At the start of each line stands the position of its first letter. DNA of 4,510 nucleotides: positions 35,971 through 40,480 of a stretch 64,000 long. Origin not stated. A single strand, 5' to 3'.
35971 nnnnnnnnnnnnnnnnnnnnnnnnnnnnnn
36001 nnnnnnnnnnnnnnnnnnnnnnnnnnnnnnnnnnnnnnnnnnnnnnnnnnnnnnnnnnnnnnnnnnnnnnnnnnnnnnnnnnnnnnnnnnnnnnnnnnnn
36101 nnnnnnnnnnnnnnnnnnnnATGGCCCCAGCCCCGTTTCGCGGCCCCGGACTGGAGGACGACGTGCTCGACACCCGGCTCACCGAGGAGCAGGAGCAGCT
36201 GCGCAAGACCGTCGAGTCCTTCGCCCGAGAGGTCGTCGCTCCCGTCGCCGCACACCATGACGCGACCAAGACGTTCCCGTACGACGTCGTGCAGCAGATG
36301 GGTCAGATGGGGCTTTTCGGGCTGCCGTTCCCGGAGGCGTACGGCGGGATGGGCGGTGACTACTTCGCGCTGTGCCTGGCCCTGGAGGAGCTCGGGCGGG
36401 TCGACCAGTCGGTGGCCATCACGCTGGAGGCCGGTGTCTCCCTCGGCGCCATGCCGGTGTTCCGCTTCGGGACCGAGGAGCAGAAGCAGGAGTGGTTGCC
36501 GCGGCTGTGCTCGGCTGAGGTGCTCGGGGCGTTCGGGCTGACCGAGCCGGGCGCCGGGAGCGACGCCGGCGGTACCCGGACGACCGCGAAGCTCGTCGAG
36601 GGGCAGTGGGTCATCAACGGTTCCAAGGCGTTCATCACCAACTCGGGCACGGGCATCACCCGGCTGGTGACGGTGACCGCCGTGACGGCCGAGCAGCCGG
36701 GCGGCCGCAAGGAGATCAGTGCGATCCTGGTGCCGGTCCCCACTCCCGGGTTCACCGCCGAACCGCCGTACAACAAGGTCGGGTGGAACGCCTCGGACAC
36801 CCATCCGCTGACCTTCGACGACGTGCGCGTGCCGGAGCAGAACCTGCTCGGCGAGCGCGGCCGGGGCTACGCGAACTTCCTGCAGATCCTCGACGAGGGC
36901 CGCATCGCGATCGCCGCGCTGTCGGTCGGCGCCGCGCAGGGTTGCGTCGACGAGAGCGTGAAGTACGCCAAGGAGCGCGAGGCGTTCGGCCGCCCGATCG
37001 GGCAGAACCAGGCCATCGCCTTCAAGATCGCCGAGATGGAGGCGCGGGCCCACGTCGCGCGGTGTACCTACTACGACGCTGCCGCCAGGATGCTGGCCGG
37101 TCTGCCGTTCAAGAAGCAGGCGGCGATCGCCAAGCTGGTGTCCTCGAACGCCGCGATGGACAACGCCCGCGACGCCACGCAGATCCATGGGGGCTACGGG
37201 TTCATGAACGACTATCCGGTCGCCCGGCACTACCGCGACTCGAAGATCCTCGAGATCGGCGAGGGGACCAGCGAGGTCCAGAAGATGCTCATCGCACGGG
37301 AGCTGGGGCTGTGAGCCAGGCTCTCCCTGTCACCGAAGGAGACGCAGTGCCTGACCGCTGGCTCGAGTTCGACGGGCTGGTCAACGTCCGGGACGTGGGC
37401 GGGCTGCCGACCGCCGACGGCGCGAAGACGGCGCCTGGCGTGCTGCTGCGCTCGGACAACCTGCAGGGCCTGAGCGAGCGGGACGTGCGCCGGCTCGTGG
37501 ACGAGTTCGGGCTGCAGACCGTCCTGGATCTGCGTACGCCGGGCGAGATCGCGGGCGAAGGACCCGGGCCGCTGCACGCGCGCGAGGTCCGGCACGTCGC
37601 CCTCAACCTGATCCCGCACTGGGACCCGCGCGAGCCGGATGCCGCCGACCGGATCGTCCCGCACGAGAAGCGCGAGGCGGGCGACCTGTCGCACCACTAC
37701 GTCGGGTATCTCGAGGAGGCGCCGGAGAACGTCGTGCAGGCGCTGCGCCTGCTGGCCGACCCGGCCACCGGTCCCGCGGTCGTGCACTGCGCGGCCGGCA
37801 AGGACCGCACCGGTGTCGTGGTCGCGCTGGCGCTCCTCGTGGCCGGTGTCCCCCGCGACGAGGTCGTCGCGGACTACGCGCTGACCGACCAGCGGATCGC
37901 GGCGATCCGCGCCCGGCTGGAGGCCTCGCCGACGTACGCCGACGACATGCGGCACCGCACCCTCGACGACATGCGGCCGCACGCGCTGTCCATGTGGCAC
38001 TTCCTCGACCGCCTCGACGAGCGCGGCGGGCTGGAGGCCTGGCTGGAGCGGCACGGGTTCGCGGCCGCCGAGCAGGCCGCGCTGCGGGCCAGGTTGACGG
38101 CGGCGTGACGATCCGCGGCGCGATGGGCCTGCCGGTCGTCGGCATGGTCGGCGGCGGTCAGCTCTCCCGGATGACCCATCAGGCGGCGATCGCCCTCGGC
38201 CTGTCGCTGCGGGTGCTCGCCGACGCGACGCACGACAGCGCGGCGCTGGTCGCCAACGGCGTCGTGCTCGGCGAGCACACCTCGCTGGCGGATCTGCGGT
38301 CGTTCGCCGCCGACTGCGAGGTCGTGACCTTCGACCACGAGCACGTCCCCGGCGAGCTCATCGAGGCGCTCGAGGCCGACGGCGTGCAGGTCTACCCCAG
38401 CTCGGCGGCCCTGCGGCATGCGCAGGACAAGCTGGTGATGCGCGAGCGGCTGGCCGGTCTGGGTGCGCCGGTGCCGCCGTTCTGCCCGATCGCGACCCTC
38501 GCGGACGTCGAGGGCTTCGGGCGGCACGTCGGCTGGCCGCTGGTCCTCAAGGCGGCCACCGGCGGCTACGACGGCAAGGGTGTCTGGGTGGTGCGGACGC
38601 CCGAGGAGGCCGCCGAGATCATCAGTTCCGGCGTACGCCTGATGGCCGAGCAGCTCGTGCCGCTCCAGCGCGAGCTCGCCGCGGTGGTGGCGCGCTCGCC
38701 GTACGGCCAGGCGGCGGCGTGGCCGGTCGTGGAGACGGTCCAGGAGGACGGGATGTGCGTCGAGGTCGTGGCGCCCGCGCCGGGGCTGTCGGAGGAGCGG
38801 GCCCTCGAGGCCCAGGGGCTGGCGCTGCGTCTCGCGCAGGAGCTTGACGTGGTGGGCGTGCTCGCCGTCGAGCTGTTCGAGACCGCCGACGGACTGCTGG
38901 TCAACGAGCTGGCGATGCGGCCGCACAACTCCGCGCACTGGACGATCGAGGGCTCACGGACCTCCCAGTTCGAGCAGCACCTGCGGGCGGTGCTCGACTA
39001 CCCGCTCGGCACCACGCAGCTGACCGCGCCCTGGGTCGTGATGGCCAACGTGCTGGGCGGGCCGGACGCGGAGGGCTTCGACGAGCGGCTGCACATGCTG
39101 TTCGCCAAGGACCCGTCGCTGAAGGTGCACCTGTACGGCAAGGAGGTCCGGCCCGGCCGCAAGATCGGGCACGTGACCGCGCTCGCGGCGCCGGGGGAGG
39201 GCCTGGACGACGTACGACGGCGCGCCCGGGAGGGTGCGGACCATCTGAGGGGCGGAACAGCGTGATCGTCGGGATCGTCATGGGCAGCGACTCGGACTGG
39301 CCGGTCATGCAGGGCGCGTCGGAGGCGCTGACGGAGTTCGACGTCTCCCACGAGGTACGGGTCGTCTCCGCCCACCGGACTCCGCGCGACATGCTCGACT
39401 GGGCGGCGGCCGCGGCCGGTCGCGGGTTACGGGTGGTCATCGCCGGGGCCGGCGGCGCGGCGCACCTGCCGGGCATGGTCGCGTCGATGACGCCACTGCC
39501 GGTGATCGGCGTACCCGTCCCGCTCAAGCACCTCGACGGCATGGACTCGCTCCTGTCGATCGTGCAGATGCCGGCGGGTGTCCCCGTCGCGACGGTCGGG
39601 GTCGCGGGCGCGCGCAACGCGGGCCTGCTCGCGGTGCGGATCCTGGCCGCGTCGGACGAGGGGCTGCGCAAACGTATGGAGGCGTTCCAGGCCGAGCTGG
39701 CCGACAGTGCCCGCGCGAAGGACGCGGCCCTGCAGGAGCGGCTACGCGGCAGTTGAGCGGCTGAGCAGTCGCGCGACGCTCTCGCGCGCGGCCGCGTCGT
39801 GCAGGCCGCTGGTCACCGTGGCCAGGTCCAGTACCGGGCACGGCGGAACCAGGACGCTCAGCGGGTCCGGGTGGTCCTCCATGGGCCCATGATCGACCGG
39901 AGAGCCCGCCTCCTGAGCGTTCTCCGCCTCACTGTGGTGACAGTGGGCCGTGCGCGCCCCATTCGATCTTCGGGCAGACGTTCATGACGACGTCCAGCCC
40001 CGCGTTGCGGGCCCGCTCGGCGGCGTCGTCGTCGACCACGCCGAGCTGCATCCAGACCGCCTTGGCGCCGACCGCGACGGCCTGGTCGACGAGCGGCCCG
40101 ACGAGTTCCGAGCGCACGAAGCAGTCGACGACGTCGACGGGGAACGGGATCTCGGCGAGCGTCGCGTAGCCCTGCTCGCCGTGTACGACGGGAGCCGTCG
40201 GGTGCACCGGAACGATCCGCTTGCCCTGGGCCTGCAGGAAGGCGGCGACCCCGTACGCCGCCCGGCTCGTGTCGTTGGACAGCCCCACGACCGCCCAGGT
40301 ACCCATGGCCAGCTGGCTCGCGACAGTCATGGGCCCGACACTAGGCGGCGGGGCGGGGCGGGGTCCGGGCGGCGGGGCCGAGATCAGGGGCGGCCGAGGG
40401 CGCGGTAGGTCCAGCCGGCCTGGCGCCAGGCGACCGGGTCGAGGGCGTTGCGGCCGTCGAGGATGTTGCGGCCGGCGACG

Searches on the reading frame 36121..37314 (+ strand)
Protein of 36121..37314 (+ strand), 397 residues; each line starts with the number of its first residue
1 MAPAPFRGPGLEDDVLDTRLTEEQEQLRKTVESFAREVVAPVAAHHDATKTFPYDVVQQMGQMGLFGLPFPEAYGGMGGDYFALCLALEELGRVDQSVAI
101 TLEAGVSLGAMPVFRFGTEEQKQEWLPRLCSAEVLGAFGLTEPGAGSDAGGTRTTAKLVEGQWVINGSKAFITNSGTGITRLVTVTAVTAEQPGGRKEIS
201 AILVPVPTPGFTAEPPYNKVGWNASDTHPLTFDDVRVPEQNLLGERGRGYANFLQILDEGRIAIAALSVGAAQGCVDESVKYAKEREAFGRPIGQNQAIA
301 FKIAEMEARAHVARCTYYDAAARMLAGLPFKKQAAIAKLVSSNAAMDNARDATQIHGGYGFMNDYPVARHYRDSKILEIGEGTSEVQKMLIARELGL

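Call 65: search_protein_families(library=pfam, proteins=[window:36121-37314:+], max_evalue=0.00001)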
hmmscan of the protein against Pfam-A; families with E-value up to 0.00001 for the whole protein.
window:36121-37314:+ (397 aa): 4 families
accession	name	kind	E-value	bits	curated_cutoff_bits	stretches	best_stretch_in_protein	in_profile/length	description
PF00441.29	Acyl-CoA_dh_1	-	6.9e-51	172.8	22.4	1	247-395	1-149/150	Acyl-CoA dehydrogenase, C-terminal domain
PF02771.21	Acyl-CoA_dh_N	-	2.5e-40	137.8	22.9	1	21-133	1-113/113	Acyl-CoA dehydrogenase, N-terminal domain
PF02770.24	Acyl-CoA_dh_M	-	5.8e-22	78.1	33.3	1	137-235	1-97/97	Acyl-CoA dehydrogenase, middle domain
PF08028.16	Acyl-CoA_dh_2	-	1.2e-19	71.3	22.7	1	263-379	2-128/134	Acyl-CoA dehydrogenase, C-terminal domain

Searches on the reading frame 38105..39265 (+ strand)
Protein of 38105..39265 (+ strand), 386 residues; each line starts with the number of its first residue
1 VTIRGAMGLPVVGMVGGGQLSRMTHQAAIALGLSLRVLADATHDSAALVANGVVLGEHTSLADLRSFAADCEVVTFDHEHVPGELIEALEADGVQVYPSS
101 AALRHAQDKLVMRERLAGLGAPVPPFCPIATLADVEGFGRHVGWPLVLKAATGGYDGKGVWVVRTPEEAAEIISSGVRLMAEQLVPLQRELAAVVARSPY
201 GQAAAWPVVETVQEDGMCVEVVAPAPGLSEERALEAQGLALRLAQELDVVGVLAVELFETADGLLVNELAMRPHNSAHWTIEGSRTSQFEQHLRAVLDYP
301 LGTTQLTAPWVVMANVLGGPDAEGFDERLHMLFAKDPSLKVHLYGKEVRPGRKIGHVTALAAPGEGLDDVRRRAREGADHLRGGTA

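Call 66: search_protein_families(library=pfam, proteins=[window:38105-39265:+], max_evalue=0.00001)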
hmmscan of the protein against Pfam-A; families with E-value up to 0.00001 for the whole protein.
window:38105-39265:+ (386 aa): 4 families
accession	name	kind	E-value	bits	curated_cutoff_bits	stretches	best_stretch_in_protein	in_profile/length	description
PF02222.28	ATP-grasp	-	7.8e-53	179.2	27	1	116-289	3-179/179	ATP-grasp domain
PF22660.2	RS_preATP-grasp-like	-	1.2e-20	74.1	27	1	12-107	4-98/98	Ribonucleotide synthetase preATP-grasp domain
PF17769.7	PurK_C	-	1.6e-14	53.8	22.6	1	312-362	2-48/56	Phosphoribosylaminoimidazole carboxylase C-terminal domain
PF02786.22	CPSase_L_D2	-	2.4e-06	27.7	19.8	0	108-257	1-162/211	Carbamoyl-phosphate synthase L chain, ATP binding domain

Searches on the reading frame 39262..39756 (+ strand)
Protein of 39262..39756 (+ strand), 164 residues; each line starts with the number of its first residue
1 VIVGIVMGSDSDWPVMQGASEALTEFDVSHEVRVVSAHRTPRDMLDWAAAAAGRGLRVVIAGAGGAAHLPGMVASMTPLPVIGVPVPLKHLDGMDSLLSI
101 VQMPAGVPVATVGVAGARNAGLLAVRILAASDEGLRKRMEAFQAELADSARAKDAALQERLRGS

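Call 66: search_protein_families(library=pfam, proteins=[window:39262-39756:+], max_evalue=0.00001)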
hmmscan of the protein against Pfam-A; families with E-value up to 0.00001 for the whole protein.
window:39262-39756:+ (164 aa): 1 family
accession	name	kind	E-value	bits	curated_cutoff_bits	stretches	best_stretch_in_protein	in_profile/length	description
PF00731.26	AIRC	-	1.4e-64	216.6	30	1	3-147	2-146/148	AIR carboxylase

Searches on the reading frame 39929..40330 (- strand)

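Call 66: search_protein_families(library=pfam, proteins=[window:39929-40330:-], max_evalue=0.00001)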
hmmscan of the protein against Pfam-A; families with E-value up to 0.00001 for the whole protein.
window:39929-40330:- (133 aa): 1 family
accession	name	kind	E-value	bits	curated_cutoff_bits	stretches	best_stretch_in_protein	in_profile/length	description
PF13380.12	CoA_binding_2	-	3.8e-39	134.2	22.8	1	11-124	2-115/116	CoA binding domain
